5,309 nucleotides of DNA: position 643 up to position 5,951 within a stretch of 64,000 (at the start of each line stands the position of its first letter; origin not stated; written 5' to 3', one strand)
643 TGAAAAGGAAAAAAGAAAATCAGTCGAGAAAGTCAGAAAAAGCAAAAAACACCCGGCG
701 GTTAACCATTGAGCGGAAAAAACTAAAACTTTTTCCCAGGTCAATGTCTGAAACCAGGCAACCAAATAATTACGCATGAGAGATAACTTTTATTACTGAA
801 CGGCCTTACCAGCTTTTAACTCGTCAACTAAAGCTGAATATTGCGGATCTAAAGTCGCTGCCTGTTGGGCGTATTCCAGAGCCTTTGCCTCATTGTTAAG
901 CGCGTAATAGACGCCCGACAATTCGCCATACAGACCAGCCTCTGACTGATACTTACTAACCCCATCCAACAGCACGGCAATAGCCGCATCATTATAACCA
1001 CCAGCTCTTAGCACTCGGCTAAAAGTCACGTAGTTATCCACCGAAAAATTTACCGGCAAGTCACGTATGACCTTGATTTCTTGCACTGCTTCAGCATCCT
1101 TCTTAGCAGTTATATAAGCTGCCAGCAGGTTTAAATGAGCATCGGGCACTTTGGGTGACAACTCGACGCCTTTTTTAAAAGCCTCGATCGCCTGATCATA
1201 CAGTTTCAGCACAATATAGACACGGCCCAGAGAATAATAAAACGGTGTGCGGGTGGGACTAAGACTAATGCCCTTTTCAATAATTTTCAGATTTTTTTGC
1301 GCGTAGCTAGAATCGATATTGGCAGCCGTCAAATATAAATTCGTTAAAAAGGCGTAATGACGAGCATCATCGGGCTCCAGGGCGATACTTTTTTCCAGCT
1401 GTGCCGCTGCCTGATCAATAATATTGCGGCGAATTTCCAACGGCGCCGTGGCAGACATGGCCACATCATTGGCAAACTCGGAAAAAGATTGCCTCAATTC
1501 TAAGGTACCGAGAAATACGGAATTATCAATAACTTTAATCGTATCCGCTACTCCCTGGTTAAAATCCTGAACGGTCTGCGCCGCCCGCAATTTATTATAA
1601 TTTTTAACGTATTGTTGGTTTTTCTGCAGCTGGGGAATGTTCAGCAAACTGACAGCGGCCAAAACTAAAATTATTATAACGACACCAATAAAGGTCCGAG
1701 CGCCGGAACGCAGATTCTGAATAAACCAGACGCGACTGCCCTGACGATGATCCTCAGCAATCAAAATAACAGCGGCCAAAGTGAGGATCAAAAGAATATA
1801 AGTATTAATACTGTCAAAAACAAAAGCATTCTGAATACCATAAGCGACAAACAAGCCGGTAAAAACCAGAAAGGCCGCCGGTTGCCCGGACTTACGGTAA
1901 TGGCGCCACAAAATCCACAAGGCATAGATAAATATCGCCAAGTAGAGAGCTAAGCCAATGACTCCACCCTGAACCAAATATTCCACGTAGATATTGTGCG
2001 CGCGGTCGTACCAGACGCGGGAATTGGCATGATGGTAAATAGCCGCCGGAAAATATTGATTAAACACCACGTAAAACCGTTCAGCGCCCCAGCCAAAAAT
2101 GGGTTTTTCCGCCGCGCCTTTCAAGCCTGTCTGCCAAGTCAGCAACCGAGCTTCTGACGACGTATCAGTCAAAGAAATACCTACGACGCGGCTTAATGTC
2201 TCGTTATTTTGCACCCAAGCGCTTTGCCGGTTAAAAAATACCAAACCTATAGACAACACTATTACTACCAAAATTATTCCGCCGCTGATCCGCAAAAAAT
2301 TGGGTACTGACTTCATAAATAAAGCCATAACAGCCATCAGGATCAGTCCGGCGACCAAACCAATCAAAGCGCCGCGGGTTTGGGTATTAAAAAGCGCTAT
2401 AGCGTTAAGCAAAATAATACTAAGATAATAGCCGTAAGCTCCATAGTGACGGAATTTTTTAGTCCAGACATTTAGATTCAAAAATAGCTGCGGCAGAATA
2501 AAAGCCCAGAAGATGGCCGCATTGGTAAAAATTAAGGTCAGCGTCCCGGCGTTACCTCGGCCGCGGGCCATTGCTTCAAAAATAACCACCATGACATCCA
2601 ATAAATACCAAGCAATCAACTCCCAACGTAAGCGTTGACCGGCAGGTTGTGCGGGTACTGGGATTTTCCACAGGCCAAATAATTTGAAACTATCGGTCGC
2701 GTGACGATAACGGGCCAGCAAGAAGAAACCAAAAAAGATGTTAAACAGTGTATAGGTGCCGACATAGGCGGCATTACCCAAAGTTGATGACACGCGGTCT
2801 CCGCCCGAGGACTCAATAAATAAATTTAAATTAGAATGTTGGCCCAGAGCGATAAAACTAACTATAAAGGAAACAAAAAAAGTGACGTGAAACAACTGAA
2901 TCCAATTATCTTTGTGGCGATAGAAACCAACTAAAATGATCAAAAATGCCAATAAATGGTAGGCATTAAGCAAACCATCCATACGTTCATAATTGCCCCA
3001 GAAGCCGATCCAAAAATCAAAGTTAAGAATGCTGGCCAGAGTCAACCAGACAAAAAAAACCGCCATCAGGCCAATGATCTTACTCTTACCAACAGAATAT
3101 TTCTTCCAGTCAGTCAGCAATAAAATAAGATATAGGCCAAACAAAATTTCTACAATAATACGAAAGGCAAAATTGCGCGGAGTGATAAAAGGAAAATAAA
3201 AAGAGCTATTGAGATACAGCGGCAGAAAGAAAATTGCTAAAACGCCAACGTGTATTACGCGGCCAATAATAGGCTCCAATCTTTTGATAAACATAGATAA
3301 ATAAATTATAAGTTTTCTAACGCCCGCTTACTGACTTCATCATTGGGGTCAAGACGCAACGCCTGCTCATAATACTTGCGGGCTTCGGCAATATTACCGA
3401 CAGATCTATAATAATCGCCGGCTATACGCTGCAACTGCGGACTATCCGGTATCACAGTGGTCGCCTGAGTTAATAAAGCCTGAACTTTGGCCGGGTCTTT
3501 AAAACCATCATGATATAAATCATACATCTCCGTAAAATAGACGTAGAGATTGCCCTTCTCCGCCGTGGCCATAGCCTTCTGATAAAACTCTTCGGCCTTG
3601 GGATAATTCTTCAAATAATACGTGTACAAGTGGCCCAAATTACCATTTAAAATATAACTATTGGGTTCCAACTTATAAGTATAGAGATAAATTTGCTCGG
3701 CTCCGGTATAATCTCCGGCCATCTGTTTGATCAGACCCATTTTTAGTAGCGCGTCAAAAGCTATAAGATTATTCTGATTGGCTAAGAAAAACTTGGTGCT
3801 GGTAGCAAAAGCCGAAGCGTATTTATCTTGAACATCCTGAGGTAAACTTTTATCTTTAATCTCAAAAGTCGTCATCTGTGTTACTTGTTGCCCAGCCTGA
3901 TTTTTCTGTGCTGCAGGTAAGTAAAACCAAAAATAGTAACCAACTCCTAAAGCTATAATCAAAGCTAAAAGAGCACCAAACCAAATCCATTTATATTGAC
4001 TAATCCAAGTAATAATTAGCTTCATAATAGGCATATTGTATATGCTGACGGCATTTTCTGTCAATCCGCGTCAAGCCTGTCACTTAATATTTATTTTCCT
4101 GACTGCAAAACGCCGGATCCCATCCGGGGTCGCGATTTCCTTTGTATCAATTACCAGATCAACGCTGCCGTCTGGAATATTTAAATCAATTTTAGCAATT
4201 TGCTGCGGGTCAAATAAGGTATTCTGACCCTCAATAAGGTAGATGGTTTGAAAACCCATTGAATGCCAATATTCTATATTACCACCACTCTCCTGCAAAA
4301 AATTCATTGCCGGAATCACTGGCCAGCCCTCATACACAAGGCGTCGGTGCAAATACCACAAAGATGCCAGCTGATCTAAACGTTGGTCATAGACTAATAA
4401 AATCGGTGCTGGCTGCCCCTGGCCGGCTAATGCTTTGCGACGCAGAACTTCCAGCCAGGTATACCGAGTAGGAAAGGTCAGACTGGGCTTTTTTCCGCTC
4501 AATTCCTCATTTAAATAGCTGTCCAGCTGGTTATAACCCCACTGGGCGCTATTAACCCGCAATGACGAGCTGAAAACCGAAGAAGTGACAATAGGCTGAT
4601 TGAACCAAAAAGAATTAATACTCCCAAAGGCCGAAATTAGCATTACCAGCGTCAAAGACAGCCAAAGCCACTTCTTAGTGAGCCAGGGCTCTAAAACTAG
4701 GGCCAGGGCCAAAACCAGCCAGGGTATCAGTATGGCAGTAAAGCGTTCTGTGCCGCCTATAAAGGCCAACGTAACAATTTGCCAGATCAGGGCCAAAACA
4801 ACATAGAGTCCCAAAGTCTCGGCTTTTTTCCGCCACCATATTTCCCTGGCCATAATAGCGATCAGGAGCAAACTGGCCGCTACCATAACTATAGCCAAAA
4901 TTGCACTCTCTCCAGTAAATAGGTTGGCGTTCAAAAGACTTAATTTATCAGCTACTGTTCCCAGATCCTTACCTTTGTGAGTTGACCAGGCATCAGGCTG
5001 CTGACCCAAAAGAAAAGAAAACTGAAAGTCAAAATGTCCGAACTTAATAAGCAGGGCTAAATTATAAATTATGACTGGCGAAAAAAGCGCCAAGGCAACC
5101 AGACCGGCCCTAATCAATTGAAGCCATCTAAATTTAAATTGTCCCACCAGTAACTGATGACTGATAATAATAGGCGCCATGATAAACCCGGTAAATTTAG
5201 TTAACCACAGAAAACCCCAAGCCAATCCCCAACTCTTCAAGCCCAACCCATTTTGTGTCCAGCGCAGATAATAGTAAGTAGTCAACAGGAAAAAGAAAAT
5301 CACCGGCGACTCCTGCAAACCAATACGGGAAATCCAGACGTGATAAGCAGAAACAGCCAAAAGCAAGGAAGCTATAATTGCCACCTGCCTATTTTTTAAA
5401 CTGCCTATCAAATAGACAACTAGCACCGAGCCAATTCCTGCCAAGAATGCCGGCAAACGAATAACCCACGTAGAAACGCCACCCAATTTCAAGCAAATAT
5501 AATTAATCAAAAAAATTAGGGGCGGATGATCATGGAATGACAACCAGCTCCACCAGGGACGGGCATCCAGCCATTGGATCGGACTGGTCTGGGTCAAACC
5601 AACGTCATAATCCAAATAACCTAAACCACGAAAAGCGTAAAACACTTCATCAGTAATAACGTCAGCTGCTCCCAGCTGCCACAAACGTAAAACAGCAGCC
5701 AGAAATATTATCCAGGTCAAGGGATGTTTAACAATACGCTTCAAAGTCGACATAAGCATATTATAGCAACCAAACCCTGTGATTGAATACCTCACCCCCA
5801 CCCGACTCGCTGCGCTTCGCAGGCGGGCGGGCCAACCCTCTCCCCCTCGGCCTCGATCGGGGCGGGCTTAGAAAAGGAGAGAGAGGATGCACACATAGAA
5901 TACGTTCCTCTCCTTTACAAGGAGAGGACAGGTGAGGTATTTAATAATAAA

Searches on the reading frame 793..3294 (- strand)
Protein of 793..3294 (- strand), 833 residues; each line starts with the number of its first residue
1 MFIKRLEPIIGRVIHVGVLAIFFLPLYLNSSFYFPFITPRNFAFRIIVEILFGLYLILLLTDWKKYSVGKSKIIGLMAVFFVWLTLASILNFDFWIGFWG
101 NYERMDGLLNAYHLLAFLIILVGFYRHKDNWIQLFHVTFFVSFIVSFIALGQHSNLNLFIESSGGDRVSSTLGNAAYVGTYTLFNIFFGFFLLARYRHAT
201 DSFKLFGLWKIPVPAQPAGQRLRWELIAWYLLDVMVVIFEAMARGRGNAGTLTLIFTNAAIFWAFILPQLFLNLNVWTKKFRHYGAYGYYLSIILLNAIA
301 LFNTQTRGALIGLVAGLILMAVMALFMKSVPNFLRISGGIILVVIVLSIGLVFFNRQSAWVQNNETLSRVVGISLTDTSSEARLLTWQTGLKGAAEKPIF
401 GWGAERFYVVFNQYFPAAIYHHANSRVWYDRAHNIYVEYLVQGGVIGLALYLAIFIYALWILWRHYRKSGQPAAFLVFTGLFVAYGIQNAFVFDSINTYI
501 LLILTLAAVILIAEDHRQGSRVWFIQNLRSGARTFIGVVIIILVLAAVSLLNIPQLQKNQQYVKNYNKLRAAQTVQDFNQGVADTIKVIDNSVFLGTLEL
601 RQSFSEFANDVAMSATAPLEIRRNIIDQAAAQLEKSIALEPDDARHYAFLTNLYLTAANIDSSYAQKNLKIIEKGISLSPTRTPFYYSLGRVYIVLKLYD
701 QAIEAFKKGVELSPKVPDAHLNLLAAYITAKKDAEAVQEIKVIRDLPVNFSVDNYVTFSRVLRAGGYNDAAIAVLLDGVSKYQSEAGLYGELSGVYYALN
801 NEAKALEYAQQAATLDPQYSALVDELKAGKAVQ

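Call 79: search_protein_families(library=pfam, proteins=[window:793-3294:-], max_evalue=0.001)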
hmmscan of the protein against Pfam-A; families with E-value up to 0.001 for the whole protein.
window:793-3294:- (833 aa): 11 families
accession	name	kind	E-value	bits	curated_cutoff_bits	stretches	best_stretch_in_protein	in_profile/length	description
PF04932.20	Wzy_C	-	1.5e-23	83.7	31.7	1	294-452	3-149/149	O-Antigen ligase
PF07719.23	TPR_2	-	4.1e-11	42.5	27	1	685-715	3-33/34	Tetratricopeptide repeat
PF13181.12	TPR_8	-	1.8e-10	40.6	25.7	1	685-715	3-33/34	Tetratricopeptide repeat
PF00515.34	TPR_1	-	3.4e-09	36.6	27.8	1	686-715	4-33/34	Tetratricopeptide repeat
PF13428.12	TPR_14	-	2.4e-08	34.3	23.5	0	686-724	4-42/44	Tetratricopeptide repeat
PF14559.12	TPR_19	-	5.5e-08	33.5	25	1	699-743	7-51/68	Tetratricopeptide repeat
PF13432.12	TPR_16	-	2.3e-07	31.6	32.7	0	688-740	2-54/65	Tetratricopeptide repeat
PF13431.12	TPR_17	-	2.1e-05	24.9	24.4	0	673-704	3-34/34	Tetratricopeptide repeat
PF23914.1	TPR_CcmH_CycH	-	3.8e-05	24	42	1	688-736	55-103/158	Cytochrome c-type biogenesis protein H TPR domain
PF13414.12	TPR_11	-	5.5e-05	23.2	26.8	1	690-723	1-34/42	TPR repeat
PF13424.12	TPR_12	-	0.00012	22.6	30.1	0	686-728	6-49/77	Tetratricopeptide repeat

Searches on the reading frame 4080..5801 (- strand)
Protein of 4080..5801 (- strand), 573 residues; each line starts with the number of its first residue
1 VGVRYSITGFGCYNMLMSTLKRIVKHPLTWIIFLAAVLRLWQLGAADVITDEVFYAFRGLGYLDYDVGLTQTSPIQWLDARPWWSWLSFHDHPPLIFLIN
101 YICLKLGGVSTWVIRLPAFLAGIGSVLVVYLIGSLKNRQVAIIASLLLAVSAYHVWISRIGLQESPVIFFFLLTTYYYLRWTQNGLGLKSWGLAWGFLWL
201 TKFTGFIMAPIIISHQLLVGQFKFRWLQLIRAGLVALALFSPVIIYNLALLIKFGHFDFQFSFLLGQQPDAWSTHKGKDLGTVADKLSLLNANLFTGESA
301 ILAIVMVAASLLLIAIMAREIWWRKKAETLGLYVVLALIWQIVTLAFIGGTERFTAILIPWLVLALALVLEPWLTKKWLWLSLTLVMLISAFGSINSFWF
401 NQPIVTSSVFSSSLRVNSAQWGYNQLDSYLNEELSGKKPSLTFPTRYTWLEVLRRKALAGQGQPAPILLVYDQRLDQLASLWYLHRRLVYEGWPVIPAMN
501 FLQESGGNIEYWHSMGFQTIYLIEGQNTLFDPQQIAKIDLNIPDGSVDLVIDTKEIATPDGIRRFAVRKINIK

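Call 79: search_protein_families(library=pfam, proteins=[window:4080-5801:-], max_evalue=0.001)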
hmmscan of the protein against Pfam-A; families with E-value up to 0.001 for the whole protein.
window:4080-5801:- (573 aa): 2 families
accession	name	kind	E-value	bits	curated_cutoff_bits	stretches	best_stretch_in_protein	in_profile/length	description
PF13231.12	PMT_2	-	9.2e-17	62.1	26.1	1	91-246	1-160/160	Dolichyl-phosphate-mannose-protein mannosyltransferase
PF02366.24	PMT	-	3.5e-07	30.5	22.7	1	105-216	76-197/245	Dolichyl-phosphate-mannose-protein mannosyltransferase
